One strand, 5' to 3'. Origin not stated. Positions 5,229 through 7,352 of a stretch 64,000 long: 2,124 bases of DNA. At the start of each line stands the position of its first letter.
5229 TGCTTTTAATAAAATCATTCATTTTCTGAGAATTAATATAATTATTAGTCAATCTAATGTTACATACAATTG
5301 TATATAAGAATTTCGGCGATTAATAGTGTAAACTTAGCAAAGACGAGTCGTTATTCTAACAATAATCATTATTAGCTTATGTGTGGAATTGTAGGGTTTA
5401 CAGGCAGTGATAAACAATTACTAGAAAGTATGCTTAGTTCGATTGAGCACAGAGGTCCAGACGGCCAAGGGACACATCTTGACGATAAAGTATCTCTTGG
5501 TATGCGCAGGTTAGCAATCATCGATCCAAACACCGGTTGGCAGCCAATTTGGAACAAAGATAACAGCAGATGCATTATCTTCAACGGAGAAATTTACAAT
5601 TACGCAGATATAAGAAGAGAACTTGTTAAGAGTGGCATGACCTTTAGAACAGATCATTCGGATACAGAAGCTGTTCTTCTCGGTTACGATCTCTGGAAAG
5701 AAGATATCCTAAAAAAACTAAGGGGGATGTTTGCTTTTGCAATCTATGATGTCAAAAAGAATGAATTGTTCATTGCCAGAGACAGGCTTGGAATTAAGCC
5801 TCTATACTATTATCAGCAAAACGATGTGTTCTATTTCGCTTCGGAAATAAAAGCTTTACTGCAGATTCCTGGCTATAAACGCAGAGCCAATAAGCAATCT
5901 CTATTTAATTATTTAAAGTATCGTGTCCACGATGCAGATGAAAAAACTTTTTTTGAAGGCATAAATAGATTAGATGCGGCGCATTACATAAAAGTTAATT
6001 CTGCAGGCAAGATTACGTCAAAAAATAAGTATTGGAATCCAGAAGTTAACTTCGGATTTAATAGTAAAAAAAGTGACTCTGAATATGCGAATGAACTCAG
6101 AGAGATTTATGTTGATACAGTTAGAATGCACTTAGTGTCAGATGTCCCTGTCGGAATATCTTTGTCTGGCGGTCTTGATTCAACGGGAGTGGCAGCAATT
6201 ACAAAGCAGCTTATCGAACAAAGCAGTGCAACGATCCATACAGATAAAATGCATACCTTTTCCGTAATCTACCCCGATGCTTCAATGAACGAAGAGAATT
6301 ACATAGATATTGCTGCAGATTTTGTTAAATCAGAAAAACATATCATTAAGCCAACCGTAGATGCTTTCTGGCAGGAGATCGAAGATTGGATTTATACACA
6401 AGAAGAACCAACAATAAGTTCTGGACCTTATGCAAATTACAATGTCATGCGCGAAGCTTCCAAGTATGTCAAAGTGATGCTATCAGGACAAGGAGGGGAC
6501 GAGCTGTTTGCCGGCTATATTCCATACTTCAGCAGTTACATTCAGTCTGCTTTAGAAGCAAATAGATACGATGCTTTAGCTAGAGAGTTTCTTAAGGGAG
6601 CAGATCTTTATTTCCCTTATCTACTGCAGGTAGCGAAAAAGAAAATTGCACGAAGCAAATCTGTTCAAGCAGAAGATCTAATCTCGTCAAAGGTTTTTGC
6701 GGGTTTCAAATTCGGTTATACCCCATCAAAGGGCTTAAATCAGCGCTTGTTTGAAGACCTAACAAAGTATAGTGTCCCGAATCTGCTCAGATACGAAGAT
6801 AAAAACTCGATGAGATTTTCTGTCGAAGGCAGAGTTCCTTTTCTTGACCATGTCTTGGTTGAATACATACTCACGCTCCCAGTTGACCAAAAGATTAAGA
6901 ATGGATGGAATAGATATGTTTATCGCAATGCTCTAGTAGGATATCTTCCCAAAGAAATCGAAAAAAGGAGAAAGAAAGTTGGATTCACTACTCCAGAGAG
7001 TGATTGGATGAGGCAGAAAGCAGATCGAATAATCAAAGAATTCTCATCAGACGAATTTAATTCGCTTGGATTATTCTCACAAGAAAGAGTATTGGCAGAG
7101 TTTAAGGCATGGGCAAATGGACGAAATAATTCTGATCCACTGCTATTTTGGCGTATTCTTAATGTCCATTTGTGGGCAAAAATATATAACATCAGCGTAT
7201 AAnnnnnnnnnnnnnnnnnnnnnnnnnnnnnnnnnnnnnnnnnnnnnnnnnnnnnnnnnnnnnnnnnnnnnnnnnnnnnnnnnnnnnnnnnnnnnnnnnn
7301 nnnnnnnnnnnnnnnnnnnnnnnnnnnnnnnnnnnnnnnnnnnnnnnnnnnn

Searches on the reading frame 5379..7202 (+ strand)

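Call 83: search_protein_families(library=pfam, proteins=[window:5379-7202:+], max_evalue=0.001)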
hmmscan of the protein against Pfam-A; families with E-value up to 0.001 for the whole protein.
window:5379-7202:+ (607 aa): 5 families
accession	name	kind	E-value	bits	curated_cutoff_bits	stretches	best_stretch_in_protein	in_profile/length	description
PF00733.27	Asn_synthase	-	1.1e-71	242.8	21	1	239-600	1-353/354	Asparagine synthase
PF13537.11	GATase_7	-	3.2e-44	150.3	25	1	43-162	2-123/123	Glutamine amidotransferase domain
PF13522.11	GATase_6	-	2.3e-35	121.9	27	1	27-156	1-130/130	Glutamine amidotransferase domain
PF12481.13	DUF3700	-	2.1e-05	24.5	27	1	108-151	123-166/228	Aluminium induced protein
PF02540.23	NAD_synthase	-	9.2e-05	22.1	21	1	249-339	14-97/242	NAD synthase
